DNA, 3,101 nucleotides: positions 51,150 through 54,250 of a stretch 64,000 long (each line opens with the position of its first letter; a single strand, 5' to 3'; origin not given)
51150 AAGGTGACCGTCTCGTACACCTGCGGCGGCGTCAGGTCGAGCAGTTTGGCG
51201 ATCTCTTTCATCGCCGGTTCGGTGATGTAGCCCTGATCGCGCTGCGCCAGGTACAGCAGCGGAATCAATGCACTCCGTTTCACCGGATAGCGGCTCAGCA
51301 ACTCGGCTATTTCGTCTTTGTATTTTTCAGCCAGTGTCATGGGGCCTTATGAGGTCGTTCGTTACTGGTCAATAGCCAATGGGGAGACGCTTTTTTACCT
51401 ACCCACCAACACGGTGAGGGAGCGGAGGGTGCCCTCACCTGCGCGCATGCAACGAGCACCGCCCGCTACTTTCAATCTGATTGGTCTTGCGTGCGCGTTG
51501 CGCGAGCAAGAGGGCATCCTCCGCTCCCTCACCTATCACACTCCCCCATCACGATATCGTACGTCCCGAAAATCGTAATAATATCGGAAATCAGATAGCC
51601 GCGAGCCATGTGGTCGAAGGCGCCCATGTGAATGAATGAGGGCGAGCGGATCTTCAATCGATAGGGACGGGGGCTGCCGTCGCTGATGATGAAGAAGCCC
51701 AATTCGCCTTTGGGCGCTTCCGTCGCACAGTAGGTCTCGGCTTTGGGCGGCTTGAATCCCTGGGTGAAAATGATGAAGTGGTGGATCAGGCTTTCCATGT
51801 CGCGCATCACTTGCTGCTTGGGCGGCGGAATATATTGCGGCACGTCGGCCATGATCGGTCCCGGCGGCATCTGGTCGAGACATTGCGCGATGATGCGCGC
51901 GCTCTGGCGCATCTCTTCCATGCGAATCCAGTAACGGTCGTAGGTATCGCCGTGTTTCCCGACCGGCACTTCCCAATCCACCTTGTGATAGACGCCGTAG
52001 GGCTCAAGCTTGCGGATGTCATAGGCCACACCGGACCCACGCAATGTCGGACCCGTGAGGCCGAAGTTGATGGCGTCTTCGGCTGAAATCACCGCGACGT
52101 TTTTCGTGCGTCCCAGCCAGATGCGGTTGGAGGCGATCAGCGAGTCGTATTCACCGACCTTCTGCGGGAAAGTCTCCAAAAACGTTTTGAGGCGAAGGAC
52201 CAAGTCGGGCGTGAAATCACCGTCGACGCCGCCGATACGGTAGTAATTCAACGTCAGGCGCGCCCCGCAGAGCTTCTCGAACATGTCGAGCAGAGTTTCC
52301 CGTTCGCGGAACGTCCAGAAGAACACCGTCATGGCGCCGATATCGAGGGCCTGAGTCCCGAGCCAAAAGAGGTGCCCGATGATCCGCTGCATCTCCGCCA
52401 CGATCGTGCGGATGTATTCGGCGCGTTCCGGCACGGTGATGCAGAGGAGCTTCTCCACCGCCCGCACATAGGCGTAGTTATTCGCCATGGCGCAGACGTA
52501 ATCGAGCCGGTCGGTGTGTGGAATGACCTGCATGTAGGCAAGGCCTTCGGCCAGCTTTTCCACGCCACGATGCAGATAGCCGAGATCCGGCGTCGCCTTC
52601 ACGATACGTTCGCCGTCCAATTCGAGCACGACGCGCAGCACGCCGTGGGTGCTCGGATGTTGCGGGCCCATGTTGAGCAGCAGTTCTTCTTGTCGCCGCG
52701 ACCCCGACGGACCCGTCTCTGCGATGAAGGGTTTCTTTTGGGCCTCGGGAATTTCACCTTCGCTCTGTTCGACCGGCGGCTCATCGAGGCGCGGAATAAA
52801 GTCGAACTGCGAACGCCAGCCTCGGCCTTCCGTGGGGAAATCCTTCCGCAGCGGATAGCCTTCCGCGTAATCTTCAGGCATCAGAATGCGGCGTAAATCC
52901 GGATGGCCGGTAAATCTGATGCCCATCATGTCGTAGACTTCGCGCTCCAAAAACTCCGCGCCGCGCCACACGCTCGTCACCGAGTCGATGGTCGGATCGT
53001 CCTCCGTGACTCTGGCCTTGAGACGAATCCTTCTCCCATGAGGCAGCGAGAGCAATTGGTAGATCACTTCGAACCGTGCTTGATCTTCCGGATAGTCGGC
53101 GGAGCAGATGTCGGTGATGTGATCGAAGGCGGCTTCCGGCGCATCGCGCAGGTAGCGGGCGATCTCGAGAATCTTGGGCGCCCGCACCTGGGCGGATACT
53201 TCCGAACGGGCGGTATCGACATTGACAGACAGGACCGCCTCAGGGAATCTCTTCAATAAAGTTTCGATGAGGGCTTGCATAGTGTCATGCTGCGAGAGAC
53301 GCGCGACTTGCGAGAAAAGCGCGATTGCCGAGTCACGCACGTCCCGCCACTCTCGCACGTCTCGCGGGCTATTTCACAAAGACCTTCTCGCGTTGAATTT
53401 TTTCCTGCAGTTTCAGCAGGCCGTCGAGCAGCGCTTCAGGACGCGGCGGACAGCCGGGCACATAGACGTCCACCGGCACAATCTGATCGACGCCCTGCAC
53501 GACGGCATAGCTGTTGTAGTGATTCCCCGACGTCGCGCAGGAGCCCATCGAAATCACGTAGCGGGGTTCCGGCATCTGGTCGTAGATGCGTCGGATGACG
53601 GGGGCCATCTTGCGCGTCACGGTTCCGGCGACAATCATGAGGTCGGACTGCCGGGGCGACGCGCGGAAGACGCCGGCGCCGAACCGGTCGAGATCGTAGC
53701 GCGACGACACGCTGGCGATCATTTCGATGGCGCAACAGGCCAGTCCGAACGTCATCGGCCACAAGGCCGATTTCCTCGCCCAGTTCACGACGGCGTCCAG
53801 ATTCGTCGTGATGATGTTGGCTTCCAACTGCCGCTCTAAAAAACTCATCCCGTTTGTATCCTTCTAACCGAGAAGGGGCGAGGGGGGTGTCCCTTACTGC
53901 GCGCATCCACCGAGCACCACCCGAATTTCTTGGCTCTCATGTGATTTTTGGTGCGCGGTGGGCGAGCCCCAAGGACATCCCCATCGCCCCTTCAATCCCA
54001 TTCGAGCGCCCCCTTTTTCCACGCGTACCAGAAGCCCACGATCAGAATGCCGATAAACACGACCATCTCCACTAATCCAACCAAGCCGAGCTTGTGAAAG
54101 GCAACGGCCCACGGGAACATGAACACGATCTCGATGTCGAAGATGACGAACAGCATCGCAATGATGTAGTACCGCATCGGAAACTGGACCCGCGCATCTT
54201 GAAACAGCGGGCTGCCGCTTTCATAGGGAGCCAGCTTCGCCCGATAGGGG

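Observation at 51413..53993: Two homologous ~120-nt long-hairpin elements with compensatory stems inside the nuo operon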

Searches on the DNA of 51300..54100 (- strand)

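Call 17: search_rna_families(source=window, start=51300, end=54100, threshold=evalue, max_evalue=10)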
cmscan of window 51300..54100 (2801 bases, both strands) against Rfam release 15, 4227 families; matches with E-value up to 10: 7.
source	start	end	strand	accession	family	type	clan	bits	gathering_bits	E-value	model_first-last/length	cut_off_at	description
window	51413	51533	+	RF04119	MIR1858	Gene; miRNA;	-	24.5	137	0.36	36-168/197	no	MIR1858 microRNA precursor family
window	53874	53991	-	RF03297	MIR1033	Gene; miRNA;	-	21.1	70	0.62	1-82/82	no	MIR1033 microRNA precursor family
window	51414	51532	-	RF03819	mir-Ro6-3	Gene; miRNA;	-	20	79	7.5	1-72/72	no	mir-Ro6-3 microRNA precursor family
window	51413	51533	-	RF03946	mir-3132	Gene; miRNA;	-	19.7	84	5.3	1-75/75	no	mir-3132 microRNA precursor family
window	53873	53992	+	RF00879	mir-615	Gene; miRNA;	-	19.2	90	8.6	1-85/85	no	mir-615 microRNA precursor family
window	53503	53571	+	RF00671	mir-138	Gene; miRNA;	-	18.5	50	1.7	1-78/78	no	mir-138 microRNA precursor family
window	53396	53431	+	RF02147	MEG8_3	Gene; lncRNA;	-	12.1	40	9.3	25-66/66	no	Maternally expressed 8 exon 3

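Call 25: build_rna_model(alignment_id=A2, structure=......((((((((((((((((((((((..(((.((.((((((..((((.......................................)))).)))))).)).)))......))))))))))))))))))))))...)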
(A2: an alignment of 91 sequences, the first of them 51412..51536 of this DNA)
Model R1 built from alignment A2 (91 sequences, 137 columns); structure: as given.
model positions 126; base pairs 37; branch points 0; effective number of sequences 3.42; information 0.59 bits per position. Calibrated on 0.2 Mb of random sequence (short: E-values are rough).
structure used (alignment columns):
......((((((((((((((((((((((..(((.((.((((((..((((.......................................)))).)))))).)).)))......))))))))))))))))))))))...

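Call 26: search_with_rna_model(model_id=R1, source=window, filters=off, max_evalue=10, show_alignments=4)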
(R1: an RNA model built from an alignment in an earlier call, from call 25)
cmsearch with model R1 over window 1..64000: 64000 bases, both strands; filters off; matches with E-value up to 10: 20.
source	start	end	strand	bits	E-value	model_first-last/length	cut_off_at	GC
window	51411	51536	-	110.3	1.4e-26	1-126/126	no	0.63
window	53870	53996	-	96.9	4.5e-23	1-126/126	no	0.61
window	51412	51533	+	28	5e-05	1-126/126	no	0.66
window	53869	53995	+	24.1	0.00055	1-126/126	no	0.62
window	4889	4950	+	15.9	0.075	1-126/126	no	0.4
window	4892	4949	-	13.8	0.28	1-126/126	no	0.38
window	56722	56865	-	11.7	0.93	1-126/126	no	0.51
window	50739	50801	+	11.2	1.3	1-126/126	no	0.33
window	62824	62895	-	10.3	2.2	1-126/126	no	0.64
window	56721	56864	+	10.2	2.3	1-126/126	no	0.51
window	53288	53361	-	10.1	2.4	1-126/126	no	0.65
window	43981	44058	+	9.2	4.3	1-126/126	no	0.44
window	860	951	+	9.1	4.6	1-126/126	no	0.68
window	32448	32550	+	9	4.7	1-126/126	no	0.55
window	54439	54490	-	8.8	5.6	1-126/126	no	0.63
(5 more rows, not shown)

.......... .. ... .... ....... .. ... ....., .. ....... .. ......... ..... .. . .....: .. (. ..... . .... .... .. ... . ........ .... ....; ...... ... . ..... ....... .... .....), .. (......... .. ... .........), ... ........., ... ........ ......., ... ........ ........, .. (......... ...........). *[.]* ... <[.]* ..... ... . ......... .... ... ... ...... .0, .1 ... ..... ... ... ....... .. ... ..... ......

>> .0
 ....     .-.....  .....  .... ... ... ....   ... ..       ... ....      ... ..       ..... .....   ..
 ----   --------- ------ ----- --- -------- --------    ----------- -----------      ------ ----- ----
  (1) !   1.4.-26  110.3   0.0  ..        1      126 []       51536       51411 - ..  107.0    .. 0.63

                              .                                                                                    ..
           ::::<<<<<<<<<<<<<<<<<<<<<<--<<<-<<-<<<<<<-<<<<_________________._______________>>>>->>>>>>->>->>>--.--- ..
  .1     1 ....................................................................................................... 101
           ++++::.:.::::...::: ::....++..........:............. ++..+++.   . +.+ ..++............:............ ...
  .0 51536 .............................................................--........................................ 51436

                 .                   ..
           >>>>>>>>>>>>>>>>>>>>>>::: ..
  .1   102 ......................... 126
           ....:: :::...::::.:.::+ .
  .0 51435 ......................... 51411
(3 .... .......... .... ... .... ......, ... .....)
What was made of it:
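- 51413..51533 (-): Copy A of the repeat family, whole element, in the nuoCD>nuoE spacer. Covariance model R1 scores 110 bits, E 1e-26 (call 26).
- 53872..53993 (-): Copy B of the repeat family, whole element, in the nuoA>nuoB spacer. R1 scores 96.9 bits, E 4.5e-23 (call 26).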
